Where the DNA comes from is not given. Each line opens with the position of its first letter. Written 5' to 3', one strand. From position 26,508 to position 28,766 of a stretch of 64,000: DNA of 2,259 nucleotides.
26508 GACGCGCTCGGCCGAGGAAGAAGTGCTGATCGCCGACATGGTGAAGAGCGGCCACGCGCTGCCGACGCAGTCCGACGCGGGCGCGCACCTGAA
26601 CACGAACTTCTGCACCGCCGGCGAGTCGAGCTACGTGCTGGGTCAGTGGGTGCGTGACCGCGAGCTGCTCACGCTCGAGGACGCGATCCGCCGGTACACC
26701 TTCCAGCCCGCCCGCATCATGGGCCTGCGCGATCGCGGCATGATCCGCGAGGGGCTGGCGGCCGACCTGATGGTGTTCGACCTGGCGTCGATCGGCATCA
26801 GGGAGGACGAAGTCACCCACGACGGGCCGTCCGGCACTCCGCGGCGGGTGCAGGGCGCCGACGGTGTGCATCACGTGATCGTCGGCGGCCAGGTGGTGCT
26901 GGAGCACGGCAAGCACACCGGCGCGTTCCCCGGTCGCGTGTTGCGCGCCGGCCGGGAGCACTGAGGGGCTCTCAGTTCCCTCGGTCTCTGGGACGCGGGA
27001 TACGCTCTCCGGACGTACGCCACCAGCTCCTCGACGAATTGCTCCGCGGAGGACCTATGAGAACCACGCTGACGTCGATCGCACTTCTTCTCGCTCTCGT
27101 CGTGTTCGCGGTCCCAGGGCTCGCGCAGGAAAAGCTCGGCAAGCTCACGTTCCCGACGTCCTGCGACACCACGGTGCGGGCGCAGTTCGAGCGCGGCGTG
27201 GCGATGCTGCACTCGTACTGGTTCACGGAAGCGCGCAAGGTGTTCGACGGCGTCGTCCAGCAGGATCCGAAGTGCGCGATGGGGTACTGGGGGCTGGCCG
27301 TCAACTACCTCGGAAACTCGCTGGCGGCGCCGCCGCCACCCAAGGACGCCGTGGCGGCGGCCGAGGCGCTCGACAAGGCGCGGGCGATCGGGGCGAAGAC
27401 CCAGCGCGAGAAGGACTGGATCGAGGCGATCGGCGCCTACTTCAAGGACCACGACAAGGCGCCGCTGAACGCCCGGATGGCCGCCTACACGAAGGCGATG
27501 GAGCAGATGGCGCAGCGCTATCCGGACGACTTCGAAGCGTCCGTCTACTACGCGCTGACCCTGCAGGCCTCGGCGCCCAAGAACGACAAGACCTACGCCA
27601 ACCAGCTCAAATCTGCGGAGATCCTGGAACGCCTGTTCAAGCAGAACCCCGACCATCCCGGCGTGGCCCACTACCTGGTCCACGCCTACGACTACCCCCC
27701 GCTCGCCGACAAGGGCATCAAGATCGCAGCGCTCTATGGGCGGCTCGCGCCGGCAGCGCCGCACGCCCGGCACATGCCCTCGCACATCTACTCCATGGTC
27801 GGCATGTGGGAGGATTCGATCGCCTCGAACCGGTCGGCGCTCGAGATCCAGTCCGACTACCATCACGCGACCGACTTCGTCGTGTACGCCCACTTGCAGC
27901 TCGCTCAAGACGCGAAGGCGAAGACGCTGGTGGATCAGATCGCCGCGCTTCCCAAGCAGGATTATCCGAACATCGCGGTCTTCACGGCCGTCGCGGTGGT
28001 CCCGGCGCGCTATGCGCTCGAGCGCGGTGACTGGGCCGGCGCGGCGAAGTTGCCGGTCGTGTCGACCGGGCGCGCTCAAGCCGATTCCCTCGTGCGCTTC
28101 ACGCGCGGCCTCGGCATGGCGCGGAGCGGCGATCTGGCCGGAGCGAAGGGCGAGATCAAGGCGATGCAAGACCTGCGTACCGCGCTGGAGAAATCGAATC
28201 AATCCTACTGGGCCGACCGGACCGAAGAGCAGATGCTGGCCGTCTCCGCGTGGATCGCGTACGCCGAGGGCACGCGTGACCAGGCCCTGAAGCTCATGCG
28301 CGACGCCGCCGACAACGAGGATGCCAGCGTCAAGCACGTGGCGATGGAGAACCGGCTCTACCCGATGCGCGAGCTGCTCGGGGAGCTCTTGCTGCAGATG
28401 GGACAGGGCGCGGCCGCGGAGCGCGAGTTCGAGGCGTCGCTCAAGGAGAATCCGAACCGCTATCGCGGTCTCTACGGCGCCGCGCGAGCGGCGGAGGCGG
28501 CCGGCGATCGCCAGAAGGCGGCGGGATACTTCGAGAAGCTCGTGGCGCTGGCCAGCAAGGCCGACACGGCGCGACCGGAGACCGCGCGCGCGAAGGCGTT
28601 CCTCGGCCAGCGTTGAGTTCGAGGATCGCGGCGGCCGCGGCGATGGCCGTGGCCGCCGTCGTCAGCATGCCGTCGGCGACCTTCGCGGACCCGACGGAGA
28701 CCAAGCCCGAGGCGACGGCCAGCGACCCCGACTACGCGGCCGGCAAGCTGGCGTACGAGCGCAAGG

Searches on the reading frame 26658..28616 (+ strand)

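Call 25: search_protein_families(library=pfam, proteins=[window:26658-28616:+], max_evalue=0.0001)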
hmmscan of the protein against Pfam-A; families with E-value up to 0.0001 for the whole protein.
window:26658-28616:+ (652 aa): 2 families
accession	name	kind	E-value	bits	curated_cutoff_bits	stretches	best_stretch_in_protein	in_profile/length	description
PF13428.12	TPR_14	-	1.7e-06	28.6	23.5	0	573-610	6-43/44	Tetratricopeptide repeat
PF13432.12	TPR_16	-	2.1e-05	25.3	32.7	1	574-634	3-63/65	Tetratricopeptide repeat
